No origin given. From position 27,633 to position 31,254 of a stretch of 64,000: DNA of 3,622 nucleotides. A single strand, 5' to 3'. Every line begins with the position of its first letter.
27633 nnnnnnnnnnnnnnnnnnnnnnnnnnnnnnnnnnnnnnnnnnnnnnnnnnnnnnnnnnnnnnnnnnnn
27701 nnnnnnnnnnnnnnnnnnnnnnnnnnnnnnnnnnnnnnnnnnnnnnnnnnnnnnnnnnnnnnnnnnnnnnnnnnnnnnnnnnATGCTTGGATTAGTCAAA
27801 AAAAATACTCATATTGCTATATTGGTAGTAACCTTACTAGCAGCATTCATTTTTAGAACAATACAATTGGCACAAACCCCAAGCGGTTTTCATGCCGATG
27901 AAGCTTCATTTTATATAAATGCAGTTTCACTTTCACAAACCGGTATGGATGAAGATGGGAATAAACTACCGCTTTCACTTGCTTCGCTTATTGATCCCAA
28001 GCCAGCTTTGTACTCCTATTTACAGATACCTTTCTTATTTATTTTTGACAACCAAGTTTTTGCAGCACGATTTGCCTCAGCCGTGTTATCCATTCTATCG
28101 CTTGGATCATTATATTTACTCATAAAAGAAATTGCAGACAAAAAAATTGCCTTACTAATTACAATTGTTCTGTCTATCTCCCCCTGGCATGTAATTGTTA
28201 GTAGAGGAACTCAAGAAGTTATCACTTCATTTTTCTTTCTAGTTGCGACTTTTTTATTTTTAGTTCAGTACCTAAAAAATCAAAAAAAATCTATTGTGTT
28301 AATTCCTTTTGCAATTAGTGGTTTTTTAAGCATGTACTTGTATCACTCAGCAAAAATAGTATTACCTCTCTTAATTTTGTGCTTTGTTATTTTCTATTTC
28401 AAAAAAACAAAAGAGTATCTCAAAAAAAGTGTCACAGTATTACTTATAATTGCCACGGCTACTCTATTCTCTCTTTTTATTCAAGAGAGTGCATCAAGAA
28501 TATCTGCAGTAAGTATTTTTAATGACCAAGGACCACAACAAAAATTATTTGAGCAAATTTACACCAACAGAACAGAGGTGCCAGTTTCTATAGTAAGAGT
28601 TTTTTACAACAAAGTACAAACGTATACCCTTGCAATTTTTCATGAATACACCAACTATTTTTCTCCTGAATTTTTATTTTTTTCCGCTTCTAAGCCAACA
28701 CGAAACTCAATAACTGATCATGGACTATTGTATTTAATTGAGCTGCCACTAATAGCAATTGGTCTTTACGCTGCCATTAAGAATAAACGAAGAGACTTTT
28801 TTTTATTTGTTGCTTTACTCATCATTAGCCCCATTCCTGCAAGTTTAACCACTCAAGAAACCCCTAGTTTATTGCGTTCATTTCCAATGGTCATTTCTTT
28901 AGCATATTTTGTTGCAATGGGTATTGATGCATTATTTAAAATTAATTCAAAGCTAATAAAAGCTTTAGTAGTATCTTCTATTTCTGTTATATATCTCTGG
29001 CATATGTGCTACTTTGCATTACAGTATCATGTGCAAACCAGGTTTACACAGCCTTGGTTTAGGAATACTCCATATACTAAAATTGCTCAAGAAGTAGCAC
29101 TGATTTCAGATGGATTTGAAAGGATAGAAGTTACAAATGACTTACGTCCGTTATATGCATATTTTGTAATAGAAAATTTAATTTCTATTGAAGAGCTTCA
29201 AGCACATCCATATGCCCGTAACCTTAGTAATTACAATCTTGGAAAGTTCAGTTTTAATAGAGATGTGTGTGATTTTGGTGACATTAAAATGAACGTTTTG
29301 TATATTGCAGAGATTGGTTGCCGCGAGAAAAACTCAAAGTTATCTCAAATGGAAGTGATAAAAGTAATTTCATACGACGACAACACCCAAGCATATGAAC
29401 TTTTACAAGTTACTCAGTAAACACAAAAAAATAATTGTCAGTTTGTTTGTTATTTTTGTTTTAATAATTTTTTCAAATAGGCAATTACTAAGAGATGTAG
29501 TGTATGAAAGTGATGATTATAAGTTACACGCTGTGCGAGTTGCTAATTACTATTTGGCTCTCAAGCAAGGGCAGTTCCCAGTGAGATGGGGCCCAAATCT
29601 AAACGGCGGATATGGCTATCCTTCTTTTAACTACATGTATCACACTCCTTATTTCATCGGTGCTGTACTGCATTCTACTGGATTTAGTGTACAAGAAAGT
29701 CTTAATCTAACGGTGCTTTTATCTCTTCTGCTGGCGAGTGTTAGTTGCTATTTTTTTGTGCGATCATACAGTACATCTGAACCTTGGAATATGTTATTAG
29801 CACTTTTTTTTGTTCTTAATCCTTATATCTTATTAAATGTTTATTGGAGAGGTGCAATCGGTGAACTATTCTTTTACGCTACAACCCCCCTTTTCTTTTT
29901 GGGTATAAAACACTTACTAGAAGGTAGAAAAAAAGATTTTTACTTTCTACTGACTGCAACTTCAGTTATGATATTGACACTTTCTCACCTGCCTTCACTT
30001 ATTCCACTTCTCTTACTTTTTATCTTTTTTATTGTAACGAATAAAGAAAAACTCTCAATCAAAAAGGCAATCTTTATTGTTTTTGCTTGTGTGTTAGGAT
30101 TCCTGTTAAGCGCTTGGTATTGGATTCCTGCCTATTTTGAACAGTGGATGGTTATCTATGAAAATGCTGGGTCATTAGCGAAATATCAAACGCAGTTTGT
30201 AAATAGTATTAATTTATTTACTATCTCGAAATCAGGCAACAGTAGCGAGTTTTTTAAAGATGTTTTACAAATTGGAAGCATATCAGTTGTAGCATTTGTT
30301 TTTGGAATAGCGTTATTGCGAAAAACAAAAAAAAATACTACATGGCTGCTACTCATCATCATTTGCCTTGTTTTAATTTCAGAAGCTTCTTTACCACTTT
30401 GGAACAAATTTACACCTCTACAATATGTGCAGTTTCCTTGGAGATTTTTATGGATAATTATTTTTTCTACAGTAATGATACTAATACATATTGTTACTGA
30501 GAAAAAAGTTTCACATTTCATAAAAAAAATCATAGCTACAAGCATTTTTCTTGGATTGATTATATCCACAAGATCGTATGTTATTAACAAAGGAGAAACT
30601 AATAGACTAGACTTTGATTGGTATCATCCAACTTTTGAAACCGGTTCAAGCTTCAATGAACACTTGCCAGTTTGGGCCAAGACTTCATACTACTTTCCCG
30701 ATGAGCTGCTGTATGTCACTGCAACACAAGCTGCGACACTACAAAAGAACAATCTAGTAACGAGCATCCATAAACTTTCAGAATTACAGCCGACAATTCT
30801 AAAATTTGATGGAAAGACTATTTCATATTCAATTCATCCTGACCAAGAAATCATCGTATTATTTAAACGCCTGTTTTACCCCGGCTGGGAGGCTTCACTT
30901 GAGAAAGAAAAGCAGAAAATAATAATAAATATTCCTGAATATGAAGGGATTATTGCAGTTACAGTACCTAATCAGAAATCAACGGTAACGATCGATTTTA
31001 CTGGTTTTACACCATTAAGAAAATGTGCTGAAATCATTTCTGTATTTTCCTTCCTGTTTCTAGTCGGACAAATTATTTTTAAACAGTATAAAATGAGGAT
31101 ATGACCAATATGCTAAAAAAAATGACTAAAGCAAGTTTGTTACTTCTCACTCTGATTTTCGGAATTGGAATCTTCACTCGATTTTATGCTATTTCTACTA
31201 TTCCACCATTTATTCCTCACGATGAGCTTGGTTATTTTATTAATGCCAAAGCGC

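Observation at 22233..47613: Unusually dense array of ~11 polytopic GT-C-type membrane glycosyltransferases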

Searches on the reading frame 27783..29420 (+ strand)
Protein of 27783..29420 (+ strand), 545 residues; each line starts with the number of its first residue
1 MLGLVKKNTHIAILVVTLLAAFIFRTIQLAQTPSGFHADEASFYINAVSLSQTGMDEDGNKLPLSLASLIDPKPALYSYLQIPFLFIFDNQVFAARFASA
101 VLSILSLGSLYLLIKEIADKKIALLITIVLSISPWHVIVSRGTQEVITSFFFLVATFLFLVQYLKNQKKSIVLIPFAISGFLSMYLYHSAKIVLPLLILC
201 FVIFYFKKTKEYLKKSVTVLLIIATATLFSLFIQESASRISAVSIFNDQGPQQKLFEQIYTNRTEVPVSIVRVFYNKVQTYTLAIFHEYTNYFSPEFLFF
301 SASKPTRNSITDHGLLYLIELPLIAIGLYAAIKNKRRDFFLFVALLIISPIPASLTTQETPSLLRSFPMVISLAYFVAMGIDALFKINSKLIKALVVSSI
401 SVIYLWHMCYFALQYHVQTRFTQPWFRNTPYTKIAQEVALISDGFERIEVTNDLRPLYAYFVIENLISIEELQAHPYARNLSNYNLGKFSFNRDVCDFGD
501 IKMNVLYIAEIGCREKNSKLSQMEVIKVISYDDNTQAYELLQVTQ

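Call 3: search_protein_families(library=pfam, proteins=[window:27783-29420:+], max_evalue=0.01)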
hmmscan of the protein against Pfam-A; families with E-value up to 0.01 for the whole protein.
window:27783-29420:+ (545 aa): 1 family
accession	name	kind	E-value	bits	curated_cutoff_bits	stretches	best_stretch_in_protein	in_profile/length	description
PF13231.12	PMT_2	-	9e-11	42.7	26.1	1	73-225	2-156/160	Dolichyl-phosphate-mannose-protein mannosyltransferase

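Call 14: search_protein_families(library=ncbifam, proteins=[window:27783-29420:+], max_evalue=0.01)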
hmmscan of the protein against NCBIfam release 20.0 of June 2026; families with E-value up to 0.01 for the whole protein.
window:27783-29420:+ (545 aa): 1 family
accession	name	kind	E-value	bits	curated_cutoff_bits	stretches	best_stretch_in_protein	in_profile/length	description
NF047440.1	LA3751_2_3_fam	subfamily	0.00024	20.1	200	1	74-233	82-238/460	LA_3751/LA_3752 family putative glycosyltransferase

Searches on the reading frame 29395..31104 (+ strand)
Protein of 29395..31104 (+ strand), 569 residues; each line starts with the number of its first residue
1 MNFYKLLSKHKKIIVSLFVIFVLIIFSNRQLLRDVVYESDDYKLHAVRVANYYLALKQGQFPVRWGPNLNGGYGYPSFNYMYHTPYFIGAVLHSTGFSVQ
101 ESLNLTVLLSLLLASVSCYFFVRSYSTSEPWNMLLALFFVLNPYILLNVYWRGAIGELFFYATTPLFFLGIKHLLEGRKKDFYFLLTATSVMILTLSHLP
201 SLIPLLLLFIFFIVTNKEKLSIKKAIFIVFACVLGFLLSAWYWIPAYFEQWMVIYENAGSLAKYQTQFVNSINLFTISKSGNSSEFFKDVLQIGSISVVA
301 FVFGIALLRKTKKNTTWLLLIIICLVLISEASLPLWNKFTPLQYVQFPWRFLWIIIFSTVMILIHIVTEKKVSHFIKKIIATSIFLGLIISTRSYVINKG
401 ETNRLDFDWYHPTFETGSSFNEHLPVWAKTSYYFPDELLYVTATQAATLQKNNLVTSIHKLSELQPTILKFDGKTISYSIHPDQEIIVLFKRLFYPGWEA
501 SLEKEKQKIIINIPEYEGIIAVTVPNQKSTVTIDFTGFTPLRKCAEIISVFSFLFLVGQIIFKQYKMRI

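Call 3: search_protein_families(library=pfam, proteins=[window:29395-31104:+], max_evalue=0.01)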
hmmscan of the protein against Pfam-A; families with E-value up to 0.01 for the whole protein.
window:29395-31104:+ (569 aa): 2 families
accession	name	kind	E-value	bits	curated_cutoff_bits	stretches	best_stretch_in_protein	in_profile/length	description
PF10131.15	PTPS_related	-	2.5e-16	59.7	26.4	1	84-393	7-308/621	6-pyruvoyl-tetrahydropterin synthase related domain; membrane protein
PF09586.16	YfhO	-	1.4e-12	47.3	28.5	1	96-399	85-387/835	Bacterial membrane protein YfhO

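Call 14: search_protein_families(library=ncbifam, proteins=[window:29395-31104:+], max_evalue=0.01)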
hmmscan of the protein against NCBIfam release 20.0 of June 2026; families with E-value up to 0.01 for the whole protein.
window:29395-31104:+ (569 aa): 0 families
